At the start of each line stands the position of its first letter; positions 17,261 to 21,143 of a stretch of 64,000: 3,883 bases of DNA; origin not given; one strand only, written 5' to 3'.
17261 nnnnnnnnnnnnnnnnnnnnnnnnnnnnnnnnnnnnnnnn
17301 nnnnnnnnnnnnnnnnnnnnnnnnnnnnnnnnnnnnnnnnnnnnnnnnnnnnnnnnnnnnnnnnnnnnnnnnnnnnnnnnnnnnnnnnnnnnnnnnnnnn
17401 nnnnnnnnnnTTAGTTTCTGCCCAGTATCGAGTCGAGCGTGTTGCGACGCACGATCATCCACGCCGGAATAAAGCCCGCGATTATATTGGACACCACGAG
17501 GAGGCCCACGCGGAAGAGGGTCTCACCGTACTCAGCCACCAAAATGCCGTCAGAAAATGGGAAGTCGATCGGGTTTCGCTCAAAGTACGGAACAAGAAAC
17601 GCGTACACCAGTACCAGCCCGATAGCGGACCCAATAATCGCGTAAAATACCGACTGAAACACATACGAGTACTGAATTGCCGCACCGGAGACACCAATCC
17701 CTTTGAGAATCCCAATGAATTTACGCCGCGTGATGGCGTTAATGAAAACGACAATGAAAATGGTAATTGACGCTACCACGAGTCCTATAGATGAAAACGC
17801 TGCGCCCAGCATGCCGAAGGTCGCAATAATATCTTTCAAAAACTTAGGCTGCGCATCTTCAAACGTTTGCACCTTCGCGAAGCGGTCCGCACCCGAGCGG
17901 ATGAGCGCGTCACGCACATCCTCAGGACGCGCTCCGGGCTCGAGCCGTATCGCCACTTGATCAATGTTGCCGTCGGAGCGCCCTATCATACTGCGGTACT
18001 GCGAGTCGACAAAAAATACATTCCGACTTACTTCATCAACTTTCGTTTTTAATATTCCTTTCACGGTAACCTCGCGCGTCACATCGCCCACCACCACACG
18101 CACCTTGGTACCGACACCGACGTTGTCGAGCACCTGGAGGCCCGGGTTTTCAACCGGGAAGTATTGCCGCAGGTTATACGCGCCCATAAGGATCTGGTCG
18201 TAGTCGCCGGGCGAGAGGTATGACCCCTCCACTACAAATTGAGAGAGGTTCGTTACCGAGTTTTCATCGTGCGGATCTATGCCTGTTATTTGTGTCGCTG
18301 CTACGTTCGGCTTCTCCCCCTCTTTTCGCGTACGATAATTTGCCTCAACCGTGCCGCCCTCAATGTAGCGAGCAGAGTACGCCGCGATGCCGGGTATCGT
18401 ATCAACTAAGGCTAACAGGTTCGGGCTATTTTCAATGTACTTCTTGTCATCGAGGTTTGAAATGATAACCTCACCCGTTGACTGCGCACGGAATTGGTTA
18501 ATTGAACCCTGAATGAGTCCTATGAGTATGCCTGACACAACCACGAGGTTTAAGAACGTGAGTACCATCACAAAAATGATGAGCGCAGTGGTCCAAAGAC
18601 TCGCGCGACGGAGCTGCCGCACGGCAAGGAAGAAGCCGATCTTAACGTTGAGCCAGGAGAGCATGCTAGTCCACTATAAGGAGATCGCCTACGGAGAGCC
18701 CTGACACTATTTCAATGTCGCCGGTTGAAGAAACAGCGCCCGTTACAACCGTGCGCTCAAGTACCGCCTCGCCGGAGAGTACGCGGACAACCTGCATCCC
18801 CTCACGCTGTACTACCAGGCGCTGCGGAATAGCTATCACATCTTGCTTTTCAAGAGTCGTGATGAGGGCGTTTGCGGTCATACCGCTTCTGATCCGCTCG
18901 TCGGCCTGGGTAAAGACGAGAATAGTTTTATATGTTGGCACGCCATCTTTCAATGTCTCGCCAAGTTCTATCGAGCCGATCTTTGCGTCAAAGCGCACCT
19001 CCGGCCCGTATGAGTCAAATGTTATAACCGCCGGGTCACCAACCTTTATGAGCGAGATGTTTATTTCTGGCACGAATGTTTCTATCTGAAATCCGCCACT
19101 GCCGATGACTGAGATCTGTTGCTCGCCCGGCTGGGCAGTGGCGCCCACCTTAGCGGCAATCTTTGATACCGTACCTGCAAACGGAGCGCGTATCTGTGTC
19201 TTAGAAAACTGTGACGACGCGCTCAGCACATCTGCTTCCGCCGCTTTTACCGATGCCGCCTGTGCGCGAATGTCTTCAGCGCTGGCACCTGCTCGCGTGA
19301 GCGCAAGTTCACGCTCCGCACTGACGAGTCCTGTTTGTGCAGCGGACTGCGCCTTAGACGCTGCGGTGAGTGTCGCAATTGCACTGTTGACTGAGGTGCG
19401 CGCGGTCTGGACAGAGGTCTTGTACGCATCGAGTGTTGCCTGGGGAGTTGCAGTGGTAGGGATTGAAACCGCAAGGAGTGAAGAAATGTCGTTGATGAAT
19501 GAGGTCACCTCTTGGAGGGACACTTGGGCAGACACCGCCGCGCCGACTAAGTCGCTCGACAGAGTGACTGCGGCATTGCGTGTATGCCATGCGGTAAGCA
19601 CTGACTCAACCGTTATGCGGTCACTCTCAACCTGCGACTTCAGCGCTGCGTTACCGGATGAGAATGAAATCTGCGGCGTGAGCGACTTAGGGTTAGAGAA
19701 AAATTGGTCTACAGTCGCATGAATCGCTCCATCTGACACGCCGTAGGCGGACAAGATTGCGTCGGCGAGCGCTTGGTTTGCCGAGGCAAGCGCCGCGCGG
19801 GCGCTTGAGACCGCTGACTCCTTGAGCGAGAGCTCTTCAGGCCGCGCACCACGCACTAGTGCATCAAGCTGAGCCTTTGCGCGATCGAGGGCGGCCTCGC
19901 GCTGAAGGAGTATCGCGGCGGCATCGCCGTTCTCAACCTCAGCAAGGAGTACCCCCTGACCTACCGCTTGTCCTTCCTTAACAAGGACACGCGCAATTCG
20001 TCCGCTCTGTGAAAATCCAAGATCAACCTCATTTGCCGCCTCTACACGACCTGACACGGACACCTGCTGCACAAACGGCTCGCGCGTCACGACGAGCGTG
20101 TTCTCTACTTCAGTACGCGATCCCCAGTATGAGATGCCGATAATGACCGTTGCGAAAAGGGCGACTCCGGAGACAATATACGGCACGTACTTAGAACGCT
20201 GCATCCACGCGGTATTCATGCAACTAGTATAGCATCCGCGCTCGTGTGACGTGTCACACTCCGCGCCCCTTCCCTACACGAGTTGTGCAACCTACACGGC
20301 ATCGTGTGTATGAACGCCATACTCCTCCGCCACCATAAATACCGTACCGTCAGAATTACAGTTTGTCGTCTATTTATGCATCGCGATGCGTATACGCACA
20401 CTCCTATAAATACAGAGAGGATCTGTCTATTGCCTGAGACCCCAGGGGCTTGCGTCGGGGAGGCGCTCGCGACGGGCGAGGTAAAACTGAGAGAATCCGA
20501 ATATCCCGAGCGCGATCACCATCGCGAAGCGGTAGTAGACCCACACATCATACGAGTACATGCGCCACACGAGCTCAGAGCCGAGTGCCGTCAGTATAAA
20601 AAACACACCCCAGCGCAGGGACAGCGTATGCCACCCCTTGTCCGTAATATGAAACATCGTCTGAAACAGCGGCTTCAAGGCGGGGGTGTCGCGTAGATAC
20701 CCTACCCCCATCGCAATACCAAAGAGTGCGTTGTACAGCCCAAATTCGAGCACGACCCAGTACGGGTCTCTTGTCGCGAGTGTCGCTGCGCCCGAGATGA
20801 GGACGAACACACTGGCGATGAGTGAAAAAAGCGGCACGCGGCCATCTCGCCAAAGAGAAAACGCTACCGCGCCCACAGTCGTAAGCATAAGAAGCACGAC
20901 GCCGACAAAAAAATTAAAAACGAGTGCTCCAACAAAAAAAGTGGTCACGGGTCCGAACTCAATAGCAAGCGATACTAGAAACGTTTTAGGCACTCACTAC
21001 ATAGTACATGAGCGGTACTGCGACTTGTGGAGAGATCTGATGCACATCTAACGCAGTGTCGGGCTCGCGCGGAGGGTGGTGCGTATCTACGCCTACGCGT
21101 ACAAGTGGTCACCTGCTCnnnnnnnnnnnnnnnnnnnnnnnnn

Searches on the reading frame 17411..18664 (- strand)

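Call 25: search_protein_families(library=pfam, proteins=[window:17411-18664:-], max_evalue=0.001)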
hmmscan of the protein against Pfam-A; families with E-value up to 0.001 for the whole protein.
window:17411-18664:- (417 aa): 2 families
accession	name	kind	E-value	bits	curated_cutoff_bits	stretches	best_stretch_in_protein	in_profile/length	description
PF02687.27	FtsX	-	2.7e-11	44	25.5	1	289-408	2-119/120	FtsX-like permease C-terminal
PF12704.14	MacB_PCD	-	4.6e-11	43.8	27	1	26-255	1-205/207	MacB-like periplasmic core domain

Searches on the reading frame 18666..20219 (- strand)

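Call 25: search_protein_families(library=pfam, proteins=[window:18666-20219:-], max_evalue=0.001)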
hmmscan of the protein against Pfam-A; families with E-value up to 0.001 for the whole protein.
window:18666-20219:- (517 aa): 4 families
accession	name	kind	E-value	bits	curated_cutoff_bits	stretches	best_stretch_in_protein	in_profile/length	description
PF16576.10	HlyD_D23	-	5.9e-12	45.8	30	1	275-449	40-214/214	Barrel-sandwich domain of CusB or HlyD membrane-fusion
PF13437.12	HlyD_3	-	2.9e-11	44.5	22.2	1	342-418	1-77/106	HlyD family secretion protein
PF00364.28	Biotin_lipoyl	-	3.9e-06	27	22.1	0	341-366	43-68/73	Biotin-requiring enzyme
PF13533.13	Biotin_lipoyl_2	-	8e-06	26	29.8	0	70-95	6-31/32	Biotin-lipoyl like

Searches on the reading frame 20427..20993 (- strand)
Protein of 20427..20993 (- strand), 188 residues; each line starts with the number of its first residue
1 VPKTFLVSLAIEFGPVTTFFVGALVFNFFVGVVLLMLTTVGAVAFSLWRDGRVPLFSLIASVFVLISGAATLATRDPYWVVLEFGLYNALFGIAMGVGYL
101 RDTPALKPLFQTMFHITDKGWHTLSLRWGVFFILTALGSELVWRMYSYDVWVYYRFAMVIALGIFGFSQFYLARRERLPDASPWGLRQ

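Call 27: search_protein_families(library=pfam, proteins=[window:20427-20993:-], max_evalue=0.001)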
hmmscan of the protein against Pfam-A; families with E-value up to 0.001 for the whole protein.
window:20427-20993:- (188 aa): 1 family
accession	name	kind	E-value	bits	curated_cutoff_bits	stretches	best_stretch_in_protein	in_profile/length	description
PF04279.20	IspA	-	9.7e-27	94.7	28.7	1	9-172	3-168/176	Intracellular septation protein A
